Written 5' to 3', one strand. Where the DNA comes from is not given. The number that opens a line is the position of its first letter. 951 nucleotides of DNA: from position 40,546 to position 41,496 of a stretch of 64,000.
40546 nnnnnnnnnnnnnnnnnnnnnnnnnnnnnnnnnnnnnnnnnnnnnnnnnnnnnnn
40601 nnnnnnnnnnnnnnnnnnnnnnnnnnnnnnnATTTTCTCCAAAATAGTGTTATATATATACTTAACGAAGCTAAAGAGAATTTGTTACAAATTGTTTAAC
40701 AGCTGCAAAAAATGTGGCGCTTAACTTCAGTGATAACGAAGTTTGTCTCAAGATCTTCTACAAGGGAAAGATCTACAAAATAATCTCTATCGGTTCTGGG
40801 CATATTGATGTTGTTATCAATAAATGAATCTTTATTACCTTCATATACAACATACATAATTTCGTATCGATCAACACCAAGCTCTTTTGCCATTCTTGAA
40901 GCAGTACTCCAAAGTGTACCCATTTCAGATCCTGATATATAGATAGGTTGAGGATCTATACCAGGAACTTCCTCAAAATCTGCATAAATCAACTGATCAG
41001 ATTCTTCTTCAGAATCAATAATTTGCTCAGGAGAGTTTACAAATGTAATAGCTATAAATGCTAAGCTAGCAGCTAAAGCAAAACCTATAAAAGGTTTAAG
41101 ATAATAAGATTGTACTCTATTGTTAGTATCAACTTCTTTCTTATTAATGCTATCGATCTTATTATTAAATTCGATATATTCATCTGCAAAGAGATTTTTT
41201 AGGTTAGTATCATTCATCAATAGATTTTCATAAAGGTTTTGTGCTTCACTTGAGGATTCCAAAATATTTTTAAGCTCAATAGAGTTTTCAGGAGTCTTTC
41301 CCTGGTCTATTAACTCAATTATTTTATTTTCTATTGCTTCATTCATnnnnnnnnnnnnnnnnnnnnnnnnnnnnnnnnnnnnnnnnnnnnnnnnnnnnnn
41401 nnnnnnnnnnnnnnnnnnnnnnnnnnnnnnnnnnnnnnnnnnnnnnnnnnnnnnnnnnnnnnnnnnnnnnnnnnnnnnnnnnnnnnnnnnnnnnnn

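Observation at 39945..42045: Candidate undescribed ECF-like sigma / anti-sigma / membrane-protein module with a triplicated cognate-type promoter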

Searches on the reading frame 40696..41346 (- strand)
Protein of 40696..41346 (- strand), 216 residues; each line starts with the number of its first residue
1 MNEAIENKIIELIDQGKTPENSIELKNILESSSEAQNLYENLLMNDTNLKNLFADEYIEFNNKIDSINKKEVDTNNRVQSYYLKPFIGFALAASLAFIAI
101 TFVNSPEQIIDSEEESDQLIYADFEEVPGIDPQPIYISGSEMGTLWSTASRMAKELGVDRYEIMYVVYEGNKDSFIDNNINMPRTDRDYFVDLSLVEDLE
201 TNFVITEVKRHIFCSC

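Call 4: search_protein_families(library=pfam, proteins=[window:40696-41346:-], max_evalue=10)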
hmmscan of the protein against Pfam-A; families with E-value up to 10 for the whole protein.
window:40696-41346:- (216 aa): 0 families

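Call 5: search_protein_families(library=ncbifam, proteins=[window:40696-41346:-], max_evalue=10)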
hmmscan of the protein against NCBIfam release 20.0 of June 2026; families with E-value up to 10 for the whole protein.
window:40696-41346:- (216 aa): 2 families
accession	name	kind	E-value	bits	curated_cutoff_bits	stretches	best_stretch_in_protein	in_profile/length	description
TIGR03505.1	FimV_core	subfamily_domain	1.2e-05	25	43.45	1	144-182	2-40/74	FimV/HubP family polar landmark protein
NF008477.0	PRK11376.1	equivalog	0.028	13.8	590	1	7-71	116-179/305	hemolysin HlyE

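Call 34: find_homologous_proteins(query=window:40696-41346:-, max_evalue=0.001)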
Query window:40696-41346:- (216 aa): 1131 proteins with E <= 0.001 among 1508 candidates; the best 120 are listed.
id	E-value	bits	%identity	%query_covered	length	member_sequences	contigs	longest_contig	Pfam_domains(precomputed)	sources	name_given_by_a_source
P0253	1.5e-135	467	100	100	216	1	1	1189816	-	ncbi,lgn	-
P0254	1.3e-133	461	98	100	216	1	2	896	-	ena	-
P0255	2.8e-133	460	98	100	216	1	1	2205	-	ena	-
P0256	3.9e-132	456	97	100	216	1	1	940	-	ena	-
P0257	6.1e-132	455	97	100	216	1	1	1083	-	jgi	-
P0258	6.1e-132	455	97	100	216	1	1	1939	-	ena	-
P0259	1.2e-129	448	96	100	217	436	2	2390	-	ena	-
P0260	1.8e-129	447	96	100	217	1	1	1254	-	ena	-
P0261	3.0e-129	447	96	100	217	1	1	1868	-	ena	-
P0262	3.1e-129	447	96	100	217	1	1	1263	-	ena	-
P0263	3.9e-129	446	96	100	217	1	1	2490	-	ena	-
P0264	1.3e-128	445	95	100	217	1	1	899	-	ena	-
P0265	4.6e-128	443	95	100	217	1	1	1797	-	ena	-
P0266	1.4e-127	441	94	100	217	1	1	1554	-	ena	-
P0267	4.4e-127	439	95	100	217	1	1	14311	-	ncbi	-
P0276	2.1e-118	411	88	100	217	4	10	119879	-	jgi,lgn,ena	jgi:hypothetical protein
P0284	1.5e-74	268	61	100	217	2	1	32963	-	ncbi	-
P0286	1.9e-66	242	54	100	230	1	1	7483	-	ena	-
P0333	8.4e-62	226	51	100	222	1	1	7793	-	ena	-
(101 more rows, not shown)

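Call 40: find_encoding_contigs(protein=P0284, flank=4000, max_places=2)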
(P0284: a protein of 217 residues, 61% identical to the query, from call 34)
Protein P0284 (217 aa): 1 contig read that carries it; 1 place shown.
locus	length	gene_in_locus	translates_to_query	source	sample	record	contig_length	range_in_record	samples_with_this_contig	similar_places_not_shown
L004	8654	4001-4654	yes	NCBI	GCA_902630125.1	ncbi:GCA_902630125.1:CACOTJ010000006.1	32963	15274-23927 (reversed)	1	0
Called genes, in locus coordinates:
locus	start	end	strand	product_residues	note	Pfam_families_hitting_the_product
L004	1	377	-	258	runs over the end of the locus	PF02567:PhzC-PhzF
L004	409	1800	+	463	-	PF00206:Lyase_1, PF10397:ADSL_C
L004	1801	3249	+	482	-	PF01946:Thi4 (faint), PF07992:Pyr_redox_2, PF13434:Lys_Orn_oxgnase (faint), PF13450:NAD_binding_8, PF13738:Pyr_redox_3, PF00743:FMO-like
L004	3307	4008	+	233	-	PF04542:Sigma70_r2 (weak)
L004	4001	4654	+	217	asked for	-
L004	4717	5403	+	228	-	-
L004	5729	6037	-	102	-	-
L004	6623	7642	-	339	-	PF02353:CMAS, PF05175:MTS, PF13489:Methyltransf_23, PF03848:TehB, PF08241:Methyltransf_11, PF08242:Methyltransf_12, PF13649:Methyltransf_25, PF13847:Methyltransf_31, +4 more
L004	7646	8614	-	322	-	PF13483:Lactamase_B_3, PF12706:Lactamase_B_2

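Call 41: find_encoding_contigs(protein=P0276, flank=4000, max_places=2)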
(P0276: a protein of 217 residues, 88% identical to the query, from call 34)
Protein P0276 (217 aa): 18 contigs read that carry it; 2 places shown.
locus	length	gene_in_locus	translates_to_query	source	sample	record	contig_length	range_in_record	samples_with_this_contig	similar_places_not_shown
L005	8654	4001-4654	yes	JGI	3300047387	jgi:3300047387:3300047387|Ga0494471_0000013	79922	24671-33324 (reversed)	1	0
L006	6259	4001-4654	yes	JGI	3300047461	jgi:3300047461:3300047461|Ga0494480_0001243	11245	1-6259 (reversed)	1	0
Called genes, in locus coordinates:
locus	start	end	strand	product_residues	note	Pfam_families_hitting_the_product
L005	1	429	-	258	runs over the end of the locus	PF02567:PhzC-PhzF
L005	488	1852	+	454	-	PF00206:Lyase_1, PF10397:ADSL_C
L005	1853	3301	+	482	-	PF00070:Pyr_redox (faint), PF01266:DAO (faint), PF01946:Thi4 (faint), PF07992:Pyr_redox_2, PF13450:NAD_binding_8, PF13738:Pyr_redox_3, PF00743:FMO-like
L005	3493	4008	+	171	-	PF24625:DUF7626 (faint)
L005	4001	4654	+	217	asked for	-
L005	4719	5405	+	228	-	-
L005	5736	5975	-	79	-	-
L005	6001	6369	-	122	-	-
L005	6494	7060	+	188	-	PF02586:SRAP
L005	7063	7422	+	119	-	-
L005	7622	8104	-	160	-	-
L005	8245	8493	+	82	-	-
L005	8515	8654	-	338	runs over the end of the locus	PF02353:CMAS, PF03848:TehB, PF05175:MTS, PF13489:Methyltransf_23, PF08241:Methyltransf_11, PF08242:Methyltransf_12, PF13649:Methyltransf_25, PF13847:Methyltransf_31, +2 more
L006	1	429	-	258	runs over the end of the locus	PF02567:PhzC-PhzF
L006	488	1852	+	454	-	PF00206:Lyase_1, PF10397:ADSL_C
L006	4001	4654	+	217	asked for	-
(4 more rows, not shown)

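Call 42: find_encoding_contigs(protein=P0333, flank=4000, max_places=2)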
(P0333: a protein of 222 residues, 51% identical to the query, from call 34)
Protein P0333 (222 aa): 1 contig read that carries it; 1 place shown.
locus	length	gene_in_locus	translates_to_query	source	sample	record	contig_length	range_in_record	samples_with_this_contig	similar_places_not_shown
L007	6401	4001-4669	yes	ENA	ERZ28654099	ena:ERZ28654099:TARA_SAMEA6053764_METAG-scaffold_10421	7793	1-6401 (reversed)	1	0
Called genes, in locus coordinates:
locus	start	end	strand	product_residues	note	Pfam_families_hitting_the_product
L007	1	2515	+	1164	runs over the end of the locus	PF04851:ResIII, PF13086:AAA_11, PF13245:AAA_19 (weak), PF13604:AAA_30 (weak), PF13087:AAA_12, PF13091:PLDc_2, PF01396:Zn_ribbon_Top1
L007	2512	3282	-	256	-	PF13280:WYL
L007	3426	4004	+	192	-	PF04542:Sigma70_r2 (weak)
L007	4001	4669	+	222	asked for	-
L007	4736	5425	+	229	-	-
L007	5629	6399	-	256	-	?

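Call 43: find_encoding_contigs(protein=P0286, flank=4000, max_places=2)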
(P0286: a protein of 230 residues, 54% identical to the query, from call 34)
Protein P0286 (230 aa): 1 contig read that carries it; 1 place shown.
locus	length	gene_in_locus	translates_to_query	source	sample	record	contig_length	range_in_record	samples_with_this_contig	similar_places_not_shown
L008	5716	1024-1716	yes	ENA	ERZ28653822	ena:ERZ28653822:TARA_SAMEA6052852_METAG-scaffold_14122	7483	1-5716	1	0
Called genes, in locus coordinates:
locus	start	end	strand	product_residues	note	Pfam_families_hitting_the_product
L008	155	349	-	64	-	-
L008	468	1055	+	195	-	PF04542:Sigma70_r2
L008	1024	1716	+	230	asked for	-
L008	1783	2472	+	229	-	-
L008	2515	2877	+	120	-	-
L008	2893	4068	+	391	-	PF00270:DEAD, PF04851:ResIII, PF18766:SWI2_SNF2 (weak), PF16203:ERCC3_RAD25_C (weak), PF00271:Helicase_C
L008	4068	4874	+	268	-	-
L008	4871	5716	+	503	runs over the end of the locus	PF02518:HATPase_c (weak), PF13589:HATPase_c_3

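Call 46: predict_structure(alignment_id=A3)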
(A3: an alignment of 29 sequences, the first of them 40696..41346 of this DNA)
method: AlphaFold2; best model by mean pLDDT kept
length: 216 residues; sequences in the alignment: 29
mean_pLDDT: 59.9   pTM: 0.40
mean pLDDT of the five models: 59.9, 57.1, 56.9, 41.8, 41.4
residues with pLDDT >= 90: 2; 70-90: 113; 50-70: 11; < 50: 90
segments of 3 or more residues with pLDDT < 50: 45-132
pLDDT, mean of each block of 10 residues (from residue 1): 76 76 89 79 49 40 38 29 24 24 24 27 32 70 81 81 88 81 85 83 82 59
secondary structure, 60 per line:
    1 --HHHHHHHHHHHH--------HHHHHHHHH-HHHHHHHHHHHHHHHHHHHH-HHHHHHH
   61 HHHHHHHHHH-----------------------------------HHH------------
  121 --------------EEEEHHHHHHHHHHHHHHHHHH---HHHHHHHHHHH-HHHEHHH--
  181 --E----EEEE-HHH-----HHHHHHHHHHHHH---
elements in order: H3-14 H23-31 H33-52 H54-70 E135-138 H139-156 H160-170 E188-191 H201-213

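Call 48: fold_search(model_id=the predicted structure, library=pdb)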
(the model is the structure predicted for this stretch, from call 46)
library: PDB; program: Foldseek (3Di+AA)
matches with E <= 10: 14; with E <= 0.001: 0
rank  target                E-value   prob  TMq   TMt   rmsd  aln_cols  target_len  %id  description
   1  4lrv_A                6.3e+00  0.04  0.15  0.28  11.1        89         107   11  Crystal structure of DndE from Escherichia coli B7A involved in DNA phosphorothioation modification (released 2013-08-28)
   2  4lrv_F                6.3e+00  0.04  0.15  0.28  10.5        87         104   10  Crystal structure of DndE from Escherichia coli B7A involved in DNA phosphorothioation modification (released 2013-08-28)
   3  9f11_G                6.3e+00  0.02  0.11  0.21  10.4        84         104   13  CryoEM structure of the F plasmid relaxosome with oriT DNA ss-27_+3ds+4_+143 and TraI its TE mode, derived from ss-27_ (released 2025-06-04)
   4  4ki2_A                6.7e+00  0.08  0.17  0.20   9.2        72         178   12  Crystallographic analysis of an RNA-polymerase sigma-subunit fragment complexed with -10 promoter element ssDNA (released 2013-09-04)
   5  4dq5_A                6.7e+00  0.05  0.11  0.14   4.9        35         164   11  Structural Investigation of Bacteriophage Phi6 Lysin (WT) (released 2013-01-02)
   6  6lpw_A                6.7e+00  0.02  0.14  0.08  11.5       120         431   12  Structure of Spermidine disinapoyl transferases(SDT) from Arabidopsis thaliana (released 2021-01-13)
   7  7od1_A                7.1e+00  0.07  0.12  0.07   6.5        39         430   18  Crystal structure of RBR ubiquitin ligase ARIH2 (released 2021-09-15)
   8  2jgp                  7.5e+00  0.08  0.12  0.05   7.3        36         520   17  Structure of the TycC5-6 PCP-C bidomain of the tyrocidine synthetase TycC (released 2007-10-30)
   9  1wud_B                8.0e+00  0.03  0.13  0.29  11.2        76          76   12  E. coli RecQ HRDC domain (released 2005-08-09)
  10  6zsh_C                9.0e+00  0.08  0.15  0.34   8.9        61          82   18  The mechanism of activation of the actin binding protein EHBP1 by Rab8 family members (released 2020-09-02)
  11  2r1i_A                9.0e+00  0.04  0.09  0.11   4.4        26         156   15  Crystal structure of putative acetyltransferase (YP_831484.1) from Arthrobacter sp. FB24 at 1.65 A resolution (released 2007-09-11)
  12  5us5_MODEL_1_A        9.0e+00  0.04  0.14  0.29  10.7        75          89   13  Solution structure of the IreB homodimer (released 2017-06-14)
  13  7ly7_A                9.6e+00  0.06  0.11  0.03   6.5        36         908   19  Crystal structure of the elongation module of the bacillamide NRPS, BmdB, in complex with the oxidase BmdC (released 2022-02-02)
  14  9f0x_G                9.6e+00  0.02  0.13  0.23   8.6        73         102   16  CryoEM structure of the F plasmid relaxosome in its pre-initiation state, derived from the ds-27_+143-R Locally-refine (released 2025-06-04)

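Call 51: search_protein_families(library=ncbifam, proteins=[L004:3307-4008:+, L007:3426-4004:+, L008:468-1055:+], max_evalue=0.01)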
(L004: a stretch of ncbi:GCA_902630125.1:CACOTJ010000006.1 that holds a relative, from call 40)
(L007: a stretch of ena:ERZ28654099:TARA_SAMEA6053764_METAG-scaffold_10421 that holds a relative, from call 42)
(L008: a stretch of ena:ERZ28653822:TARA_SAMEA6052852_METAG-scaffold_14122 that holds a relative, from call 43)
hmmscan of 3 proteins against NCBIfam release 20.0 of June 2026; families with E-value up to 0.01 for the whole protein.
L004:3307-4008:+ (233 aa): 16 families
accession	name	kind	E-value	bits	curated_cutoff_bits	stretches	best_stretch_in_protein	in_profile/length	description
TIGR02937.1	sigma70-ECF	superfamily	5.1e-18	65.2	42.9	1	35-226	2-163/165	sigma-70 family RNA polymerase sigma factor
NF058625.1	sigma_PG0214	equivalog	1.5e-10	41.1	130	2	153-232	82-165/170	GFO_1088 family ECF-type sigma factor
TIGR02950.1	SigM_subfam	subfamily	1.1e-08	35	147.95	1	166-226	96-156/159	RNA polymerase sigma factor, SigM family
NF009192.0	PRK12540.1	equivalog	2.4e-07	30.5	307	1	164-226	95-157/182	RNA polymerase sigma factor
TIGR02947.1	SigH_actino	hypoth_equivalog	4e-07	29.9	251.55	1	34-111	11-87/193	RNA polymerase sigma-70 factor, TIGR02947 family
NF009199.0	PRK12547.1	subfamily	1.9e-06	27.5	219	0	33-105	5-76/184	RNA polymerase sigma factor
TIGR02983.1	SigE-fam_strep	subfamily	6.2e-06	26.2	141.55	1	34-110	6-81/162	SigE family RNA polymerase sigma factor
NF009198.0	PRK12546.1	equivalog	7.3e-06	25.8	270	0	172-226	105-159/188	RNA polymerase sigma factor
NF009169.0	PRK12516.1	equivalog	9e-06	25.2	321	0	37-106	13-81/188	RNA polymerase sigma factor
TIGR02989.1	Sig-70_gvs1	subfamily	2.3e-05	24.4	124.55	0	165-225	95-155/158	RNA polymerase sigma-70 factor, Rhodopirellula/Verrucomicrobium family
NF007221.0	PRK09639.1-6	subfamily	9.7e-05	22.4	322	1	147-230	88-172/176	RNA polymerase sigma factor SigX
TIGR02985.1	Sig70_bacteroi1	subfamily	0.00048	20.4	126.4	0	35-110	2-76/162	RNA polymerase sigma-70 factor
NF007229.0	PRK09647.1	equivalog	0.0018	17.6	265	0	34-109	44-118/220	RNA polymerase sigma factor SigE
NF009164.0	PRK12511.1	equivalog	0.0033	17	185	0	39-116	10-85/182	RNA polymerase sigma factor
TIGR02959.1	SigZ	equivalog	0.0071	16.2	168.65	0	58-117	18-77/170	RNA polymerase sigma factor SigZ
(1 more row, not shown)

L007:3426-4004:+ (192 aa): 40 families (the best 25 are shown)
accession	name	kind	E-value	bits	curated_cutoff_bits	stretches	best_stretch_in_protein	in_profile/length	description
NF058625.1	sigma_PG0214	equivalog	2.2e-16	60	130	1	36-188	5-161/170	GFO_1088 family ECF-type sigma factor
NF009192.0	PRK12540.1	equivalog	5.4e-13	48.9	307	1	39-187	10-158/182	RNA polymerase sigma factor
TIGR02937.1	sigma70-ECF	superfamily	6.7e-13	48.6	42.9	1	38-187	4-164/165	sigma-70 family RNA polymerase sigma factor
TIGR02950.1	SigM_subfam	subfamily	1.5e-12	47.7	147.95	1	40-186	5-156/159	RNA polymerase sigma factor, SigM family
NF009199.0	PRK12547.1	subfamily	5.5e-12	45.5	219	1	36-186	7-158/184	RNA polymerase sigma factor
NF009169.0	PRK12516.1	equivalog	1.3e-11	44.3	321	1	31-186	6-162/188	RNA polymerase sigma factor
NF009198.0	PRK12546.1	equivalog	2.2e-11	43.8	270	1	38-189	10-162/188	RNA polymerase sigma factor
TIGR02983.1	SigE-fam_strep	subfamily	2.6e-11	43.7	141.55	1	35-188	6-158/162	SigE family RNA polymerase sigma factor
TIGR02989.1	Sig-70_gvs1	subfamily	1.5e-10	41.2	124.55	1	37-188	3-158/158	RNA polymerase sigma-70 factor, Rhodopirellula/Verrucomicrobium family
NF009193.0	PRK12541.1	equivalog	3.6e-10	40.3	171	1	36-184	6-156/161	RNA polymerase sigma factor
TIGR02985.1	Sig70_bacteroi1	subfamily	7.5e-10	39.3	126.4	1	37-185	3-159/162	RNA polymerase sigma-70 factor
TIGR02943.1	Sig70_famx1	hypoth_equivalog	2.3e-09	37.3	162.2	1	41-123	8-89/188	RNA polymerase sigma-70 factor, TIGR02943 family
TIGR02959.1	SigZ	equivalog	6.7e-09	35.8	168.65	1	58-187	17-147/170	RNA polymerase sigma factor SigZ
NF007215.0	PRK09637.1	equivalog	1.1e-08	35.3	212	1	57-188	22-154/181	RNA polymerase sigma factor SigZ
NF007216.0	PRK09638.1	equivalog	2.6e-08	33.8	194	1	30-165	13-152/180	RNA polymerase sigma factor SigY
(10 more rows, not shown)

L008:468-1055:+ (195 aa): 42 families (the best 25 are shown)
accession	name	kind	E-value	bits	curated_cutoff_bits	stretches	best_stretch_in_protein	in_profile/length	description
NF058625.1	sigma_PG0214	equivalog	1.4e-17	63.9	130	1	36-191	5-162/170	GFO_1088 family ECF-type sigma factor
TIGR02937.1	sigma70-ECF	superfamily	4.4e-14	52.5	42.9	1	37-188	3-163/165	sigma-70 family RNA polymerase sigma factor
NF009198.0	PRK12546.1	equivalog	4.6e-13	49.3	270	1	36-191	9-162/188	RNA polymerase sigma factor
TIGR02950.1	SigM_subfam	subfamily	5.9e-13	49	147.95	1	38-188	3-156/159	RNA polymerase sigma factor, SigM family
TIGR02983.1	SigE-fam_strep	subfamily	6.5e-13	48.9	141.55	1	36-190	7-158/162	SigE family RNA polymerase sigma factor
TIGR02989.1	Sig-70_gvs1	subfamily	4e-12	46.3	124.55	1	37-190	3-158/158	RNA polymerase sigma-70 factor, Rhodopirellula/Verrucomicrobium family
NF009192.0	PRK12540.1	equivalog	1e-11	44.8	307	1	46-188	16-157/182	RNA polymerase sigma factor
TIGR02985.1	Sig70_bacteroi1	subfamily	4.5e-11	43.2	126.4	1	37-182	3-154/162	RNA polymerase sigma-70 factor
NF009199.0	PRK12547.1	subfamily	1.4e-10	40.9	219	1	36-189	7-159/184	RNA polymerase sigma factor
TIGR02943.1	Sig70_famx1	hypoth_equivalog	7.1e-10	39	162.2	1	40-119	7-85/188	RNA polymerase sigma-70 factor, TIGR02943 family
TIGR02954.1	Sig70_famx3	hypoth_equivalog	7.5e-10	38.8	188.5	1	34-153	15-130/170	RNA polymerase sigma-70 factor, TIGR02954 family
NF009182.0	PRK12530.1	subfamily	8.7e-10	38.4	264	1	39-138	13-110/193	RNA polymerase sigma factor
NF009169.0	PRK12516.1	equivalog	4.1e-09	36.1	321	1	34-188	9-162/188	RNA polymerase sigma factor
TIGR02947.1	SigH_actino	hypoth_equivalog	1.8e-08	34.3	251.55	1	45-115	21-90/193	RNA polymerase sigma-70 factor, TIGR02947 family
NF009194.0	PRK12542.1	equivalog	2.3e-08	34.5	211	1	38-191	12-171/185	RNA polymerase sigma factor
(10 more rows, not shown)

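Call 71: search_protein_families(library=padloc, proteins=[window:40696-41346:-], max_evalue=1)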
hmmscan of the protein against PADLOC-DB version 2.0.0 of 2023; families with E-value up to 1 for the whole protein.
window:40696-41346:- (216 aa): 1 family
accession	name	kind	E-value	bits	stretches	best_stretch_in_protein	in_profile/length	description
PDLC04877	PDC-S05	-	0.31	9.2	1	40-83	26-70/82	-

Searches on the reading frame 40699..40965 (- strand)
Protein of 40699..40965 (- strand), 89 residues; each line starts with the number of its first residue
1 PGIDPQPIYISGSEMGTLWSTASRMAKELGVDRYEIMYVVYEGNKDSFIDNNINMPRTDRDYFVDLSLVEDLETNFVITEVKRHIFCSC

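Call 56: search_solved_structures(query=A6, max_evalue=10, show_alignments=3)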
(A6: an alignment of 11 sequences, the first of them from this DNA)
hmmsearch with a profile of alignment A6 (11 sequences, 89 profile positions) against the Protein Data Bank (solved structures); distinct sequences matched with E-value up to 10: 9.
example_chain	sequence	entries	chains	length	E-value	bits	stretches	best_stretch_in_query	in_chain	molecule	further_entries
1xq5_A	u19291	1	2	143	0.46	13.8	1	14-48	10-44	Hemoglobin alpha-1 chain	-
1v4u_A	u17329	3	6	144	0.74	13.2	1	14-48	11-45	hemoglobin alpha chain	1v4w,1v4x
3bj1_A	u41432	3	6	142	0.84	13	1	15-48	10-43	hemoglobin alpha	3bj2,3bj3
1hbh_A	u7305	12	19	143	1.1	12.6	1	15-48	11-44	HEMOGLOBIN (DEOXY) (ALPHA CHAIN) | HEMOGLOBIN (CARBONMONOXY) (ALPHA CHAIN) | Hemoglobin alpha chain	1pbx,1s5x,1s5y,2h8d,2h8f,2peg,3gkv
1o1j_A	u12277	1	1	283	1.1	12.6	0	14-53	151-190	Hemoglobin Alpha chain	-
1o1m_A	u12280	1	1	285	1.2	12.5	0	14-53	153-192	Hemoglobin Alpha chain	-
3a59_A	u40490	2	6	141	1.4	12.3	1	13-55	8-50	Hemoglobin subunit alpha-A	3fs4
3at5_A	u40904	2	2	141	1.6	12.1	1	13-55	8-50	AlphaA-globin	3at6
4esa_A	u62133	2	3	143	1.6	12.1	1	15-49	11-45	Hemoglobin alpha chain | Hemoglobin subunit alpha 1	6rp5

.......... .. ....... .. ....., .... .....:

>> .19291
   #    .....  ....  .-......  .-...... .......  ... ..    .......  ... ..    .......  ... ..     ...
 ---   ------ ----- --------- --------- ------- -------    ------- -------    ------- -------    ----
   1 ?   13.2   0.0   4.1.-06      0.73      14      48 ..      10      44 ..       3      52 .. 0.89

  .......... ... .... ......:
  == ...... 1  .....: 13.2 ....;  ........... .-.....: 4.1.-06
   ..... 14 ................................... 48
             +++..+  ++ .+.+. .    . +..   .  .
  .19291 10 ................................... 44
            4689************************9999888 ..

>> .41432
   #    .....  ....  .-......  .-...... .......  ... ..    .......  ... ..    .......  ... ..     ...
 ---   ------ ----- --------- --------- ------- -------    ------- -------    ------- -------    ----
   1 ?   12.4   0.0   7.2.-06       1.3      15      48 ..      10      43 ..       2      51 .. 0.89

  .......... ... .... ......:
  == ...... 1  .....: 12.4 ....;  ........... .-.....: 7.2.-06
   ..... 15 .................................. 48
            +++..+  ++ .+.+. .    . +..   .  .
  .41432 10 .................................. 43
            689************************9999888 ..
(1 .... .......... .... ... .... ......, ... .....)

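Call 57: search_protein_families(library=pfam, alignment_id=A6, max_evalue=1)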
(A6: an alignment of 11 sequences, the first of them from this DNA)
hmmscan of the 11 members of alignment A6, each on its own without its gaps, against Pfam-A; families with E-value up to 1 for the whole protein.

A. member 1, seq(89 aa): 1 family
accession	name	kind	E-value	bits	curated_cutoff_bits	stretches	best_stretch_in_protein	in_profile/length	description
PF06250.17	YhcG_C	-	0.093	13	32.5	1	43-86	40-83/157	YhcG PDDEXK nuclease domain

B. families by the number of members that match (of 11 scanned): 2 families
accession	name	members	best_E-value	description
PF06250.17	YhcG_C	2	0.03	YhcG PDDEXK nuclease domain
PF00603.23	Flu_PA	1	0.038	Influenza RNA-dependent RNA polymerase subunit PA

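Call 58: search_protein_families(library=ncbifam, alignment_id=A6, max_evalue=0.1)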
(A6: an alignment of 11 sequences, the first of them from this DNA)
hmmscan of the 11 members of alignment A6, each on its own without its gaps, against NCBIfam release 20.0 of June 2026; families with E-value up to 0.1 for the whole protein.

A. member 1, seq(89 aa): 1 family
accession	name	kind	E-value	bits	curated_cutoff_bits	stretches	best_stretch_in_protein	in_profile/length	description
TIGR03505.1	FimV_core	subfamily_domain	3.1e-06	26.9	43.45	1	17-55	2-40/74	FimV/HubP family polar landmark protein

B. families by the number of members that match (of 11 scanned): 3 families
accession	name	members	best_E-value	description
TIGR03505.1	FimV_core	11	4.1e-09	FimV/HubP family polar landmark protein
NF010723.1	PRK14125.1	1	0.064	cell division suppressor protein YneA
NF002620.0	PRK02277.1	1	0.099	orotate phosphoribosyltransferase-like protein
